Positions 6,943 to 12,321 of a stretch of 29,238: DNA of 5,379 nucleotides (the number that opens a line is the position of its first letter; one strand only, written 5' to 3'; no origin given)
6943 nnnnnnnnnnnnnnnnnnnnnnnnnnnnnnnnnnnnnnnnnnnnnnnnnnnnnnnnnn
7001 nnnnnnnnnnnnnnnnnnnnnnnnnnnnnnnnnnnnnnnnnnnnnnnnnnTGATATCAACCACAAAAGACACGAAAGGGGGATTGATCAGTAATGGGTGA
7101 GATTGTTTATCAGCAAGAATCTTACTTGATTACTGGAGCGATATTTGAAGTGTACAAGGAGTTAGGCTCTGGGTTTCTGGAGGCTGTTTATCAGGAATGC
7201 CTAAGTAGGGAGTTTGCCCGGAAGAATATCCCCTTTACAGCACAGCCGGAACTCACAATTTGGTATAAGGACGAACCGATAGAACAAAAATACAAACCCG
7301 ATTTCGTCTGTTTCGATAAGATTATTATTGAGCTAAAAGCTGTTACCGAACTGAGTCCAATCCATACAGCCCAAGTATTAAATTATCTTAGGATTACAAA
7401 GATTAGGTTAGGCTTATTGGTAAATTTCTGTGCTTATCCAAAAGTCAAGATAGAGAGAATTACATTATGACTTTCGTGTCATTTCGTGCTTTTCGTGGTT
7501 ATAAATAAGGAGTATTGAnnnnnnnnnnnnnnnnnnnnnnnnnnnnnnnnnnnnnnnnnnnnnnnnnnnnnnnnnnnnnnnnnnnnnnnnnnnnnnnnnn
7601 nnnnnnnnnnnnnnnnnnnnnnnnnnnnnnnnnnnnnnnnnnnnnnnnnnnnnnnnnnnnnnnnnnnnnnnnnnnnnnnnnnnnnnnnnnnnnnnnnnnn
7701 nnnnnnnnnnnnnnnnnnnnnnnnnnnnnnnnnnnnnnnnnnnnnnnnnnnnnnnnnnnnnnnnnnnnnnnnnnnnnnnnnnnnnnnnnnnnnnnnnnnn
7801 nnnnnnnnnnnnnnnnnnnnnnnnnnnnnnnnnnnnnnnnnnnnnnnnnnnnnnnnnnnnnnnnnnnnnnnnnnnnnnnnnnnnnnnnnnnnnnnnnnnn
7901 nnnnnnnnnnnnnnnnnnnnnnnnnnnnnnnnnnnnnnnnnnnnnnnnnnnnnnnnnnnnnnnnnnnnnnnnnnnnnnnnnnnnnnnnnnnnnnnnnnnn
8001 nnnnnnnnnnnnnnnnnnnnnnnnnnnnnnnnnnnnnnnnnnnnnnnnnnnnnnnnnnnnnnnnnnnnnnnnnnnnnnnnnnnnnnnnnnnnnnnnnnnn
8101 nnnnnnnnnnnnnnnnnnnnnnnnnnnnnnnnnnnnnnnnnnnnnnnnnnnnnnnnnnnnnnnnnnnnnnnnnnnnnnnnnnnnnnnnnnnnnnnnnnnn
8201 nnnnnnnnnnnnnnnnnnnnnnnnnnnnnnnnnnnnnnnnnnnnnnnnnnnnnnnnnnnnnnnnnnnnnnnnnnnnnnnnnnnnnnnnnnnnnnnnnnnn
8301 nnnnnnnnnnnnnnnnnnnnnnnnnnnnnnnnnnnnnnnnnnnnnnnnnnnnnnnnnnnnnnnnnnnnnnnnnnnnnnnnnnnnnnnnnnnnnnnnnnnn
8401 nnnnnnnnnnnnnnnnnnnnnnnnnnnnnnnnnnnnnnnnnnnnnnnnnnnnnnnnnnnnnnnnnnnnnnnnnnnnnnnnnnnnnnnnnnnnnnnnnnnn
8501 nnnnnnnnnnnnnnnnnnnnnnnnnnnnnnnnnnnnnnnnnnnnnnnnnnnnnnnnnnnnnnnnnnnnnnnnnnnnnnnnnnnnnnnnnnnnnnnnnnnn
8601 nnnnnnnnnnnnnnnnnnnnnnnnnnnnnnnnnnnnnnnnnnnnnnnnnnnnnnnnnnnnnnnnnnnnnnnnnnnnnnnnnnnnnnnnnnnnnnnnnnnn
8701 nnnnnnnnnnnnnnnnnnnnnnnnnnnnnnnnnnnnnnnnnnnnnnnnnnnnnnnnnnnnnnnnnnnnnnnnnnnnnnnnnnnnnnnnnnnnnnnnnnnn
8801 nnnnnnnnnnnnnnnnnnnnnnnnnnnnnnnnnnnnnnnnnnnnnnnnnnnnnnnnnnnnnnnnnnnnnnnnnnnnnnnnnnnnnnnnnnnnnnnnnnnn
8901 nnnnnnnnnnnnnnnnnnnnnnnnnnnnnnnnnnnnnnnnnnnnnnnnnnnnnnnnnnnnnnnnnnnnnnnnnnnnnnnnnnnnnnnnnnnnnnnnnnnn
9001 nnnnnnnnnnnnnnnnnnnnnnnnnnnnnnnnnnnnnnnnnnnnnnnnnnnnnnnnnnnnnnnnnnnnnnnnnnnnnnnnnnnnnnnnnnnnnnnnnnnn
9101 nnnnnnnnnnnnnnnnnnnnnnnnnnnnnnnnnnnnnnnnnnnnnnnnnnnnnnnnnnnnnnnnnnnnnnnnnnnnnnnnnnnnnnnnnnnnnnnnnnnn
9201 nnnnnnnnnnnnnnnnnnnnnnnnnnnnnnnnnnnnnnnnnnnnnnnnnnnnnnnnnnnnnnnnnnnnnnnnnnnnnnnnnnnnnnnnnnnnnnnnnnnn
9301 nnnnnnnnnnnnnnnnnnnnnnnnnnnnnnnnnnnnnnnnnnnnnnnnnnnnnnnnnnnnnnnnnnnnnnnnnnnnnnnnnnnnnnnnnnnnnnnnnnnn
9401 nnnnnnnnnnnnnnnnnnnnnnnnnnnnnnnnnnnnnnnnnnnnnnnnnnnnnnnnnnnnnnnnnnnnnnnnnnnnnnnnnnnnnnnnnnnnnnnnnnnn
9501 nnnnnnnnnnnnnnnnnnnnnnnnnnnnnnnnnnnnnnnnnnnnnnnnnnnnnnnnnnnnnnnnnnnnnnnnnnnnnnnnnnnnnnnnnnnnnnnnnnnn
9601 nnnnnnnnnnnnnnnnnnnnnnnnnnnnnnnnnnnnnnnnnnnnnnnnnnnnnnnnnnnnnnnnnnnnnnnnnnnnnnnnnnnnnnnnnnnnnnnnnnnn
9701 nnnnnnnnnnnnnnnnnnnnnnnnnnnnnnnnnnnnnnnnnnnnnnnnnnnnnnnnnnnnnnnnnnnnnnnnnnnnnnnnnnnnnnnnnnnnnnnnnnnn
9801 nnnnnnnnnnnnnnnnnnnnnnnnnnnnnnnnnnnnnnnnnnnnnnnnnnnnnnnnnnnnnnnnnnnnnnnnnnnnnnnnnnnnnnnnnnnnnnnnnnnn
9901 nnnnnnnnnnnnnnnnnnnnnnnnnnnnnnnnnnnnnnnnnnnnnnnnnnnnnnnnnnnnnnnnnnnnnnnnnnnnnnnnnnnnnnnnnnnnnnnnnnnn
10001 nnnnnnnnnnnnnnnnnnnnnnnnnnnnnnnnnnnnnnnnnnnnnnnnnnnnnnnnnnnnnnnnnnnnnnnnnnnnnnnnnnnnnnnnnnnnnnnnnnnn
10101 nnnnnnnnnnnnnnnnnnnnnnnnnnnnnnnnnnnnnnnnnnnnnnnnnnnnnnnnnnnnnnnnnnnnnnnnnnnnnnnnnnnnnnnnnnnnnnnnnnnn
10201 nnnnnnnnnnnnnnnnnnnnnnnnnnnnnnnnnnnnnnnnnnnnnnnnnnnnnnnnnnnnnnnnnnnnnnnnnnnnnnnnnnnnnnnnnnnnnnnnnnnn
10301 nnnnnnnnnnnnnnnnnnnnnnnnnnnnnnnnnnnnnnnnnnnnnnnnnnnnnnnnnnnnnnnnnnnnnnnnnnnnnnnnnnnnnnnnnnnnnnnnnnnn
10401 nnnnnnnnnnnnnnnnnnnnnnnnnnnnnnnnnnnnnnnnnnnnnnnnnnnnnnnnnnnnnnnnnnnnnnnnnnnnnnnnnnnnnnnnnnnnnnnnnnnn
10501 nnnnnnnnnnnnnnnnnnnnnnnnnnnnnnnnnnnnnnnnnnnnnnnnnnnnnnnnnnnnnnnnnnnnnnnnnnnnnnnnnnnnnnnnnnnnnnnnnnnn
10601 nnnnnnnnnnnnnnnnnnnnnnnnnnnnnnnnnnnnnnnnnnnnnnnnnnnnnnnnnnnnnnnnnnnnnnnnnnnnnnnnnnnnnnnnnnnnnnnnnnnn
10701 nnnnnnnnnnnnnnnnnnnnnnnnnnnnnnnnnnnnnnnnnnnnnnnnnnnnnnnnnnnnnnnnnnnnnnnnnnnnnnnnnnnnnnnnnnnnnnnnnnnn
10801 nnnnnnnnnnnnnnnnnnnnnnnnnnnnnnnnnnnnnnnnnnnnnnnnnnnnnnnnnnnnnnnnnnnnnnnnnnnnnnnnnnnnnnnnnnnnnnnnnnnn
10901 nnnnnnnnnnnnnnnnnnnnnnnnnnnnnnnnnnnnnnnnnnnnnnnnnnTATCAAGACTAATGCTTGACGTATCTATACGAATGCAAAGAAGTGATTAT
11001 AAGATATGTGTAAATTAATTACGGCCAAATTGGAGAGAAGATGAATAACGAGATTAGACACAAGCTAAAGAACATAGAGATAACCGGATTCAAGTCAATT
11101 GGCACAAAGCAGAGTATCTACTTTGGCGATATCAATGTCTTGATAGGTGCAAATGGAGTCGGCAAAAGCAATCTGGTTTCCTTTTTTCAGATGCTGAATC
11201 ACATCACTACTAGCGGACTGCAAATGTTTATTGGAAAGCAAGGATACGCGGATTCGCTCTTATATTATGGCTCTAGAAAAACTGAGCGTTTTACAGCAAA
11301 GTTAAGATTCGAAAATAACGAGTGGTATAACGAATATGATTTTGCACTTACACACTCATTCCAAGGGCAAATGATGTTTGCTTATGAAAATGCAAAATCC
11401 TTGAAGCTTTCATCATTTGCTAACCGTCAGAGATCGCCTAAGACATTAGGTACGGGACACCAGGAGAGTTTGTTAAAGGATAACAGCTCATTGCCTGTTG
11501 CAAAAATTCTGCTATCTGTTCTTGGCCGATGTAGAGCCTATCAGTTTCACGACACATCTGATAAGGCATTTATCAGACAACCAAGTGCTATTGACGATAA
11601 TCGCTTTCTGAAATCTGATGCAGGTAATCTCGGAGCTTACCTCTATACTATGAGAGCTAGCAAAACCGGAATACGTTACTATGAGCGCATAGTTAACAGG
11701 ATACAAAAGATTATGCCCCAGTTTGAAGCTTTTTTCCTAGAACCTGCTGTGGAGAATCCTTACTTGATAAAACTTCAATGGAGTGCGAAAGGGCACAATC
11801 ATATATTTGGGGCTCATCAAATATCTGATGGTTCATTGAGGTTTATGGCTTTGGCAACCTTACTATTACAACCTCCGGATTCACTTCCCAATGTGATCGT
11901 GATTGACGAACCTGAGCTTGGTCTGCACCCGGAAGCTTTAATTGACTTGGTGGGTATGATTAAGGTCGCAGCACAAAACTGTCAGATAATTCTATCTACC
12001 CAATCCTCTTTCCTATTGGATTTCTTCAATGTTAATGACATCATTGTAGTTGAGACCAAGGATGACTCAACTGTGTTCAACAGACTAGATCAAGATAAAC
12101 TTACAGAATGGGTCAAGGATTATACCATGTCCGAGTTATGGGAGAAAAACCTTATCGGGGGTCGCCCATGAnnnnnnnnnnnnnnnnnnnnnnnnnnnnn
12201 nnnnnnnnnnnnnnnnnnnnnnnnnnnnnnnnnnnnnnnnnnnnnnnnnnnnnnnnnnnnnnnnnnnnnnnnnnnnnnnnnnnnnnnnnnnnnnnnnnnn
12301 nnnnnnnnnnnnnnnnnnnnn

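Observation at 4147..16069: Six-gene helicase-methylase-ATPase-nuclease locus that fits neither Type III R-M, DISARM nor BREX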

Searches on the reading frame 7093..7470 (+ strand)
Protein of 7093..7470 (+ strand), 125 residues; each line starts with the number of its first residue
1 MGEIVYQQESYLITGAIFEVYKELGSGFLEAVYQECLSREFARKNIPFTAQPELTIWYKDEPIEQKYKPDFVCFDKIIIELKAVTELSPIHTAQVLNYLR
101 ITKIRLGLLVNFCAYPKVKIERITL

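Call 3: search_protein_families(library=pfam, proteins=[window:7093-7470:+], max_evalue=0.01)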
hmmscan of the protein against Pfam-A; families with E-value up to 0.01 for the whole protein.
window:7093-7470:+ (125 aa): 1 family
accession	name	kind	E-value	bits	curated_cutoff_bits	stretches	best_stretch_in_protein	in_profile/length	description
PF13366.12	PDDEXK_3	-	1.2e-42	145.3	22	1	8-123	2-117/117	PD-(D/E)XK nuclease superfamily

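Call 4: search_protein_families(library=padloc, proteins=[window:7093-7470:+], max_evalue=0.01)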
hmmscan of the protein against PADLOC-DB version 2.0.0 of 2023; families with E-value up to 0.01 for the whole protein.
window:7093-7470:+ (125 aa): 0 families

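Call 5: search_protein_families(library=ncbifam, proteins=[window:7093-7470:+], max_evalue=0.001)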
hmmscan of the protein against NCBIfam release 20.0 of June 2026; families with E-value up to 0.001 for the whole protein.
window:7093-7470:+ (125 aa): 1 family
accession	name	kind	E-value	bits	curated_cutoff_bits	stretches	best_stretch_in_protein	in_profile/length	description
TIGR04256.1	GxxExxY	subfamily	9e-43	145.3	35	1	9-123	2-115/116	GxxExxY protein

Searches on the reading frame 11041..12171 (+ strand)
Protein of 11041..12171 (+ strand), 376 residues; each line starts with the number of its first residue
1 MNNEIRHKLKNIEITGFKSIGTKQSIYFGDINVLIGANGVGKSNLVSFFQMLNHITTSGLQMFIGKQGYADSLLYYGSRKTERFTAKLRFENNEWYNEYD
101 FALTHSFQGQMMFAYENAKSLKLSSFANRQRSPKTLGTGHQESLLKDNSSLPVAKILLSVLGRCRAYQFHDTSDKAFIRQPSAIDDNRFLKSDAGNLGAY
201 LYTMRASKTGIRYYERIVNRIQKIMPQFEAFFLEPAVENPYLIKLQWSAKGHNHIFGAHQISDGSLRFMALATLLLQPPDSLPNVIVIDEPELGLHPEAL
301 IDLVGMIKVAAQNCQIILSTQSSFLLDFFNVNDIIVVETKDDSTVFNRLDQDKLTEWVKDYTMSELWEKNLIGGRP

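Call 3: search_protein_families(library=pfam, proteins=[window:11041-12171:+], max_evalue=0.01)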
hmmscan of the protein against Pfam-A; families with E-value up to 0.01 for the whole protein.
window:11041-12171:+ (376 aa): 6 families
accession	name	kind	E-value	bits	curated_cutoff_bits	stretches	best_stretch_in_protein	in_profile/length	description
PF13304.12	AAA_21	-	5e-24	86.3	27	1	31-327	1-304/304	AAA domain, putative AbiEii toxin, Type IV TA system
PF13175.12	AAA_15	-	3.4e-14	53.7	32.1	2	8-107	2-83/374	AAA ATPase domain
PF02463.25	SMC_N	-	5.3e-10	39.5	40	1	9-326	2-202/220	RecF/RecN/SMC N terminal domain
PF11398.14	DUF2813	-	4.6e-09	36.6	21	2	9-51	3-44/372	Protein of unknown function (DUF2813)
PF00005.33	ABC_tran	-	6.4e-05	24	25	0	25-60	7-42/137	ABC transporter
PF13476.12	AAA_23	-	0.00022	22.4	27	1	12-94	2-83/201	AAA domain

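Call 4: search_protein_families(library=padloc, proteins=[window:11041-12171:+], max_evalue=0.01)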
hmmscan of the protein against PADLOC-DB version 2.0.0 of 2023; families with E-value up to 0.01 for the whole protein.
window:11041-12171:+ (376 aa): 132 families (the best 25 are shown)
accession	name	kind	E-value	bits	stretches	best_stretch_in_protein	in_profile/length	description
PDLC04175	HEC-01A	-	2.1e-128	426.4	1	7-376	4-362/363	-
PDLC04174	HEC-01A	-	4.9e-81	269.8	1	125-376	14-262/264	-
PDLC04177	HEC-01A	-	4.9e-55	185.1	2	123-375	142-391/393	-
PDLC04178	HEC-01A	-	1.8e-45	153.7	1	1-367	1-375/399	-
PDLC04176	HEC-01A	-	4.5e-35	119.7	1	8-374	2-367/371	-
PDLC04183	HEC-01A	-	1.6e-33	114.4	2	164-374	190-400/402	-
PDLC04179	HEC-01A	-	2.7e-30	103.9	2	178-376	261-455/459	-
PDLC04182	HEC-01A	-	4.1e-29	99.8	2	178-372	207-400/406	-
PDLC02980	AriA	-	2.1e-25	88.3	1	31-327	1-304/304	-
PDLC04541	PDC-M25A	-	7e-25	85.9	1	9-330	2-314/380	-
PDLC04135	mad3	-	2.2e-24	84.7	1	8-369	1-371/374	mads_3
PDLC04180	HEC-01A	-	3.3e-23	80.5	1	30-353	23-351/382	-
PDLC04184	HEC-01A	-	9.2e-23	78.9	2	174-313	227-366/464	-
PDLC02335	AbiLi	-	1.9e-22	77.7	1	5-350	46-263/326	AbiLi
PDLC04391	PDC-M07A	-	3.2e-22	77.1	2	178-343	200-372/412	-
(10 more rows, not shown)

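Call 5: search_protein_families(library=ncbifam, proteins=[window:11041-12171:+], max_evalue=0.001)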
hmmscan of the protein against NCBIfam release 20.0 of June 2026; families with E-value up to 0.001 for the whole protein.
window:11041-12171:+ (376 aa): 22 families
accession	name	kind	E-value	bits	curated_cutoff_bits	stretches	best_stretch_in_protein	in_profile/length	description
NF047739.1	antiphage_MADS3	equivalog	2e-25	89.9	420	2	142-366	205-421/427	methylation-associated defense system AAA family ATPase MAD3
NF038234.1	retron_eff_Eco8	equivalog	4.2e-12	45.5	250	2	9-50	3-44/679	retron Eco8 family effector endonuclease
NF041760.1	PtuA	equivalog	3.1e-08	33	500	0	262-342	357-436/524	retron Ec78 anti-phage system effector ATPase PtuA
TIGR04521.1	ECF_ATPase_2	equivalog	6.6e-07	28.7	330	1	259-333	143-213/279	energy-coupling factor transporter ATPase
TIGR03864.1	PQQ_ABC_ATP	hypoth_equivalog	5e-06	26.1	302.25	0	26-59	24-57/236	ABC transporter, ATP-binding subunit, PQQ-dependent alcohol dehydrogenase system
TIGR03522.1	GldA_ABC_ATP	equivalog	1.1e-05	25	402.6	1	260-321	133-190/301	gliding motility-associated ABC transporter ATP-binding subunit GldA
TIGR02169.1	SMC_prok_A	equivalog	1.7e-05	22.7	729.4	1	9-46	2-40/1165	chromosome segregation protein SMC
TIGR01166.1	cbiO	subfamily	6.9e-05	22.4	211.8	0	258-321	125-185/190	cobalt ABC transporter, ATP-binding protein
NF010166.0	PRK13646.1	equivalog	7.6e-05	22.1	458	1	258-321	143-204/286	energy-coupling factor transporter ATPase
NF010157.0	PRK13636.1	equivalog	9.4e-05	21.7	463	0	258-318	139-197/285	cobalt transporter ATP-binding subunit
NF010153.0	PRK13631.1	equivalog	0.00018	20.6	463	0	260-337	176-248/320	cobalt transporter ATP-binding subunit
NF010158.0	PRK13637.1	equivalog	0.00021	20.5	390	0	260-340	144-220/287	energy-coupling factor transporter ATPase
NF010171.0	PRK13652.1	equivalog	0.00025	20.2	476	0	258-321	135-196/277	cobalt transporter ATP-binding subunit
NF011967.0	PRK15439.1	equivalog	0.00036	19.1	586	0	280-338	419-476/510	autoinducer 2 ABC transporter ATP-binding protein LsrA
NF010155.0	PRK13634.1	equivalog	0.00042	19.7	413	0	260-321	145-204/290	energy-coupling factor ABC transporter ATP-binding protein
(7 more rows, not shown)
